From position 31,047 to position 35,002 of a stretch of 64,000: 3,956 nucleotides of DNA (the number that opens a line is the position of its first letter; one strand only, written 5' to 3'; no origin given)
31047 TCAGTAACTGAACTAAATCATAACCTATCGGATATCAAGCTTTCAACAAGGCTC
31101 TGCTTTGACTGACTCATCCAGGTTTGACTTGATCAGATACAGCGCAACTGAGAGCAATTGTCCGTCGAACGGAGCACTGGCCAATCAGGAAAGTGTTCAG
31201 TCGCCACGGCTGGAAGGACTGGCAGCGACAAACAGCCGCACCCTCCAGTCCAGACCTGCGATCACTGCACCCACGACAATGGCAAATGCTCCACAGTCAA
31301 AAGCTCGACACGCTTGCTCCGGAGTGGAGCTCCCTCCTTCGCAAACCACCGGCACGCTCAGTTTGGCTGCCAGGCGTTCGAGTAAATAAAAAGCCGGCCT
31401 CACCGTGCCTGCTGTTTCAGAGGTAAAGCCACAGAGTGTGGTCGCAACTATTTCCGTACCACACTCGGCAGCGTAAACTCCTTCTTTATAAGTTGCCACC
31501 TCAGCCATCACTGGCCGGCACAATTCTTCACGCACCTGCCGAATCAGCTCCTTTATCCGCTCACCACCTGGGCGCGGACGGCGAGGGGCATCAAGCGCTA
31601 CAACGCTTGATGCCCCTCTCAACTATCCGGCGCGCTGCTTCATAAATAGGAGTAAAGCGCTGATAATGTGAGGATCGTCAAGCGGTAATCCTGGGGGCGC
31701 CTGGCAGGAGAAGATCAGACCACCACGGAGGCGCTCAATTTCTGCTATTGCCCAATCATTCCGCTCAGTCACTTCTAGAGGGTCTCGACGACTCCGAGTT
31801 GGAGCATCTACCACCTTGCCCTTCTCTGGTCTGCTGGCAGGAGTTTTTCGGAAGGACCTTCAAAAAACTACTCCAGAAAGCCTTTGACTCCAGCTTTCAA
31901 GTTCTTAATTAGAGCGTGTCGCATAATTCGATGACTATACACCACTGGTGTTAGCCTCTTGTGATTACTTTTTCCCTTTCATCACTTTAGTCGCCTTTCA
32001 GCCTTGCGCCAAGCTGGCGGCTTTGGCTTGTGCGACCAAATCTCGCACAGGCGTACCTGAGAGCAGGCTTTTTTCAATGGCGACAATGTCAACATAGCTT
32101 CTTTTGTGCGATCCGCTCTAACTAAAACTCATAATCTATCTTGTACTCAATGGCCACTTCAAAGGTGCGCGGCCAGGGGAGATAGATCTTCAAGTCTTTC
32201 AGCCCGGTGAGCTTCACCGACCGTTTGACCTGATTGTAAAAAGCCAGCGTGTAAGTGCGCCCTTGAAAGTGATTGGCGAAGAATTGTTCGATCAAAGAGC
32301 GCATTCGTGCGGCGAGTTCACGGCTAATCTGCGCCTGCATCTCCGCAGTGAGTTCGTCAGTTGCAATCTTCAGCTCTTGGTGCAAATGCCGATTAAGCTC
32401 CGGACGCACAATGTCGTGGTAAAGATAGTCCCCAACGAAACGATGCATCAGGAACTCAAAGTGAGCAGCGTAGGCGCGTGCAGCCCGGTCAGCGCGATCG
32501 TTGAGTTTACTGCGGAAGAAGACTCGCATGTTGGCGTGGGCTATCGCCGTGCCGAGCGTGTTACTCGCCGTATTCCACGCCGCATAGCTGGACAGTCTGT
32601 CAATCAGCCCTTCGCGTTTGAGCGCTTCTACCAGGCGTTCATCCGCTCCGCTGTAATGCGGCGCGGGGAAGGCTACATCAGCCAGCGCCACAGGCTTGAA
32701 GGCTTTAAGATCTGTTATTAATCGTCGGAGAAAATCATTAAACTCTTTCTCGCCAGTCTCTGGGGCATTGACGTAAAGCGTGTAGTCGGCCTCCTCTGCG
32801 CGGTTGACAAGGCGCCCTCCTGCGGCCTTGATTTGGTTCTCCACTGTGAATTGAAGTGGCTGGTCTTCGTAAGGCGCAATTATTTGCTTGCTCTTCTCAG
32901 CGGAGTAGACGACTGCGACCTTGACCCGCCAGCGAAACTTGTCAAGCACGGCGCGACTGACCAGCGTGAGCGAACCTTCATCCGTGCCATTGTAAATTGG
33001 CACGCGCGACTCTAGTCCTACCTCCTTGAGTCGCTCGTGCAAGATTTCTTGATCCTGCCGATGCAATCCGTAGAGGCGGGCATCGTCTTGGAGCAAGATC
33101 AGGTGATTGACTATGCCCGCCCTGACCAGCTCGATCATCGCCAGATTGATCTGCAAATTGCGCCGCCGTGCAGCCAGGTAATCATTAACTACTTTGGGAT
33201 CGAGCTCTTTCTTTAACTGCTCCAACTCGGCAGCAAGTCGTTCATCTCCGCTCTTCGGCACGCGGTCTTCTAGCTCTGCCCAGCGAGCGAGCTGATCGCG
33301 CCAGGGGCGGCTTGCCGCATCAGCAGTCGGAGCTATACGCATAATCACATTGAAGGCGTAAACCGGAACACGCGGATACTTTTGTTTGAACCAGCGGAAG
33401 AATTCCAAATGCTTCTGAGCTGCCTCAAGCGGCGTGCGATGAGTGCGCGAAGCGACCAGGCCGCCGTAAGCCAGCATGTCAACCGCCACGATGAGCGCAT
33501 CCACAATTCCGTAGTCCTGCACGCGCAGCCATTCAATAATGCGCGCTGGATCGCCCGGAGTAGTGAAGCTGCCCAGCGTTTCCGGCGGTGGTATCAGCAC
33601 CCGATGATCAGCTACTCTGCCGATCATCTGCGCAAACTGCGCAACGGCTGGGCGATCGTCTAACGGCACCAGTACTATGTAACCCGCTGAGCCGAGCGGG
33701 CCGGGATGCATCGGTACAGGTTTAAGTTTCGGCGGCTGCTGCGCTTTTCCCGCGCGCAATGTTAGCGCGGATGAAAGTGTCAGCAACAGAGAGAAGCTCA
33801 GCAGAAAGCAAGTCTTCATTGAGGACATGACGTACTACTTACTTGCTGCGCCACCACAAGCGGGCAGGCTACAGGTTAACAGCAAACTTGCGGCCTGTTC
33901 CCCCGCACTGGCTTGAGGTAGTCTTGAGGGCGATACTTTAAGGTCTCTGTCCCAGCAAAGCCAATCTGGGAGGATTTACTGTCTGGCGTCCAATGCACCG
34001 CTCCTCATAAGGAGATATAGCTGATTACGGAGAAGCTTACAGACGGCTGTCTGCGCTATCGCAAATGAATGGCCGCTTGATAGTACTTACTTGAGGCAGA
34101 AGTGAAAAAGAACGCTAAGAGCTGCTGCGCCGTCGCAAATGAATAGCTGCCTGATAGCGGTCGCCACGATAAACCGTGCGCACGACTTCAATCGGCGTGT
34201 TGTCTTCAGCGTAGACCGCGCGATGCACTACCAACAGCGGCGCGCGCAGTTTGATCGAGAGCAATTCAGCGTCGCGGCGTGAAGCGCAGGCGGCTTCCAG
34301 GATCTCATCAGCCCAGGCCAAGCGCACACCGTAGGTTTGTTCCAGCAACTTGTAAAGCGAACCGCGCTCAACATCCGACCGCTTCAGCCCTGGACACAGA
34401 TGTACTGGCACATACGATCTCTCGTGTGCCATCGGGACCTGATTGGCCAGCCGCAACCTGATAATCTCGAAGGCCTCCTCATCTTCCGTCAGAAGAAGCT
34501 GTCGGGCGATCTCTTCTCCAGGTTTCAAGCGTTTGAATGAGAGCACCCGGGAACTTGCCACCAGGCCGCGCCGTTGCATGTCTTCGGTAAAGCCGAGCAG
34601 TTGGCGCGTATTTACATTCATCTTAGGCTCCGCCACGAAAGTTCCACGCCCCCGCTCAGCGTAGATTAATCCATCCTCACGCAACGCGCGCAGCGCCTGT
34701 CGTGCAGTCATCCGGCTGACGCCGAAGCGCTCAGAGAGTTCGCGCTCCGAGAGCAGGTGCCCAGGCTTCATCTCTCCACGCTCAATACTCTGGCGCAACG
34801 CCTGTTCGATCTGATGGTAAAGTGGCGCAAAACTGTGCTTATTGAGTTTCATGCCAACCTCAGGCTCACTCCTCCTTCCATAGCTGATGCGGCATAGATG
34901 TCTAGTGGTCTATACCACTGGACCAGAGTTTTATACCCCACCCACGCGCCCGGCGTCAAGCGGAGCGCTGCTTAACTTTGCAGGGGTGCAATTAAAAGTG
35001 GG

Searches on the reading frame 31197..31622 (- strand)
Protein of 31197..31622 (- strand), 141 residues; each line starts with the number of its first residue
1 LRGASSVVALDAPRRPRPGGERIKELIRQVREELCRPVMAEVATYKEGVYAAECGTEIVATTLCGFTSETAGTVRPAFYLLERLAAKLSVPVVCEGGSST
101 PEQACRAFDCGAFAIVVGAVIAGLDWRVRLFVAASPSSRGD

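Call 82: search_protein_families(library=pfam, proteins=[window:31197-31622:-], max_evalue=0.01)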
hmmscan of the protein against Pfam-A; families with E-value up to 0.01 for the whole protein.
window:31197-31622:- (141 aa): 3 families
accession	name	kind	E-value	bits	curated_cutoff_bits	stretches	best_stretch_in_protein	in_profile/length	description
PF04131.20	NanE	-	3e-24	85.7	27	1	5-132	65-187/192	Putative N-acetylmannosamine-6-phosphate epimerase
PF05690.20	ThiG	-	0.00023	21.1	23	1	79-123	165-209/247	Thiazole biosynthesis protein ThiG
PF00478.31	IMPDH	-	0.00068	19.2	25.6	1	24-125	133-243/345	IMP dehydrogenase / GMP reductase domain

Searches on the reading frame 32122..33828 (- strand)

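Call 23: search_protein_families(library=pfam, proteins=[window:32122-33828:-], max_evalue=0.01)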
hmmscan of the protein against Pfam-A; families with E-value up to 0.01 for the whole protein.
window:32122-33828:- (568 aa): 1 family
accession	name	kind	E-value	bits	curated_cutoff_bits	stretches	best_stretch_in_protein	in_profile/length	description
PF13552.11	DUF4127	-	6.7e-146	487.1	27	1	51-560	1-488/489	Protein of unknown function (DUF4127)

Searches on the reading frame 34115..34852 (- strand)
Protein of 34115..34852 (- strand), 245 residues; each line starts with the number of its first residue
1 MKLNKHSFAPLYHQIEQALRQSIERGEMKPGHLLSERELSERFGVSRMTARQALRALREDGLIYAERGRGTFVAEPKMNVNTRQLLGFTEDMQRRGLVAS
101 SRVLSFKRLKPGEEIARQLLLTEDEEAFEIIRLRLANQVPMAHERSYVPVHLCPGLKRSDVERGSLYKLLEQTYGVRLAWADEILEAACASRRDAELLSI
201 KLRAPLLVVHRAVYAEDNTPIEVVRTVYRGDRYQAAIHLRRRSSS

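Call 23: search_protein_families(library=pfam, proteins=[window:34115-34852:-], max_evalue=0.01)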
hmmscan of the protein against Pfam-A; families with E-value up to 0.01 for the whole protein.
window:34115-34852:- (245 aa): 13 families
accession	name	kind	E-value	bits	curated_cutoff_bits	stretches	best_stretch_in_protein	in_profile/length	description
PF07702.18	UTRA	-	4.9e-42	143.5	23.8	1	95-234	2-141/141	UTRA domain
PF00392.27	GntR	-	1.3e-21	76.4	27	1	11-73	1-64/64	Bacterial regulatory proteins, gntR family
PF08279.18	HTH_11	-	2e-08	34.4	25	1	31-70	14-53/55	HTH domain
PF02082.26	Rrf2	-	1.7e-05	25.4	30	1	22-74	12-66/132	Iron-dependent Transcriptional regulator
PF13412.12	HTH_24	-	6e-05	23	21.9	1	35-63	19-47/48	Winged helix-turn-helix DNA-binding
PF08220.18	HTH_DeoR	-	0.0001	22.4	21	1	37-68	18-49/57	DeoR-like helix-turn-helix domain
PF13545.12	HTH_Crp_2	-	0.00013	22.3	27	1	34-70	23-58/70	Crp-like helix-turn-helix domain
PF01978.25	TrmB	-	0.0003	21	25.6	1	36-69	25-58/68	Sugar-specific transcriptional regulator TrmB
PF25213.1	HVO_A0261_N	-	0.0017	18.6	35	1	35-71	26-60/86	HVO_A0261 N-terminal domain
PF12802.13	MarR_2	-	0.0022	18.6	27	0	30-68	18-55/61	MarR family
PF13384.12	HTH_23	-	0.0026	18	24.6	1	34-62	18-46/50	Homeodomain-like domain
PF14502.12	HTH_41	-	0.0076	16.1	25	0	38-72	11-47/48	Helix-turn-helix domain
PF01325.25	Fe_dep_repress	-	0.0093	16.6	26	0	35-69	24-58/60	Iron dependent repressor, N-terminal DNA binding domain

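Call 36: find_encoding_contigs(protein=window:34115-34852:-, flank=10000, max_places=10)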
Protein window:34115-34852:- (245 aa): 1 contig read that carries it; 1 place shown.
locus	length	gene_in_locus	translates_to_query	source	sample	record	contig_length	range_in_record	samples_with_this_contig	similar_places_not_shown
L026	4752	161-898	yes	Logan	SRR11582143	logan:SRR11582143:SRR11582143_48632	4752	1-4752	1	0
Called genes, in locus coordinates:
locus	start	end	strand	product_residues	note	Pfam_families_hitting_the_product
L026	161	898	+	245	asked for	PF00392:GntR, PF02082:Rrf2 (faint), PF08279:HTH_11, PF07702:UTRA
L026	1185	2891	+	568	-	PF13552:DUF4127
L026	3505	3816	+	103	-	PF04131:NanE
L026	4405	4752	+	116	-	?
